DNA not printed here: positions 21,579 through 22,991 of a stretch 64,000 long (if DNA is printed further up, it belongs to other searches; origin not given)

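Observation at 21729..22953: Orphan Card1/Can2-like CARF nuclease with degenerate ligand motif, convergent on a deaminase gene and with an antisense-oriented terminator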

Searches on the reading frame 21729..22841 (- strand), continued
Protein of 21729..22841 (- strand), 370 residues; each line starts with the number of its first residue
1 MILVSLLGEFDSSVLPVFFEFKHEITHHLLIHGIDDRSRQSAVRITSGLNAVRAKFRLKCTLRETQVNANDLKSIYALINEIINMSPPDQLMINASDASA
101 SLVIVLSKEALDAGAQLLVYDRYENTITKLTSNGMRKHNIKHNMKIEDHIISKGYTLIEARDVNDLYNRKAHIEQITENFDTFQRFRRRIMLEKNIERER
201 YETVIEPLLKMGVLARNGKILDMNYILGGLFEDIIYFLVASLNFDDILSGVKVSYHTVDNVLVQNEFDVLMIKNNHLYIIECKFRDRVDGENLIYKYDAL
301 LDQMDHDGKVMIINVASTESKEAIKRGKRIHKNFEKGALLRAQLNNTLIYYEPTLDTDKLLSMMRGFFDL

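Call 82: find_encoding_contigs(protein=P0237, flank=10000, max_places=1)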
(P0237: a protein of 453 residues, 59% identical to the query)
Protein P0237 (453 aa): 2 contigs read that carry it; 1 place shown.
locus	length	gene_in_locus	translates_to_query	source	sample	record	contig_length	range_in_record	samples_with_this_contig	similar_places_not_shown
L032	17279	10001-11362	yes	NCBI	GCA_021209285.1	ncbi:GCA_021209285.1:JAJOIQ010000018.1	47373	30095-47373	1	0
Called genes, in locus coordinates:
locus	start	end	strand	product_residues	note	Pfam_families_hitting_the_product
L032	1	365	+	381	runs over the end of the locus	PF07690:MFS_1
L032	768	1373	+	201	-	PF08218:Citrate_ly_lig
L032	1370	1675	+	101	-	PF06857:ACP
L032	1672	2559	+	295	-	PF03328:HpcH_HpaI, PF15617:C-C_Bond_Lyase (weak)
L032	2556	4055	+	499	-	PF04223:CitF, PF13336:AcetylCoA_hyd_C (weak)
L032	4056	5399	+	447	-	PF03802:CitX, PF01874:CitG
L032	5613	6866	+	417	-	-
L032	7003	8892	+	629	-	PF09002:Card1_endonuc (weak)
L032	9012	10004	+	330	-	-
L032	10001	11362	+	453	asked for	PF12469:Cmr2_N, PF22335:Cas10-Cmr2_palm2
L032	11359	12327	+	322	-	-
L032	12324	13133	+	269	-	PF03787:RAMPs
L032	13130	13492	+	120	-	PF09701:Cas_Cmr5 (weak)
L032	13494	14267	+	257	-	PF03787:RAMPs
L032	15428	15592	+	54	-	-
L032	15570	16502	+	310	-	PF01867:Cas_Cas1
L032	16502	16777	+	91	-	PF09827:CRISPR_Cas2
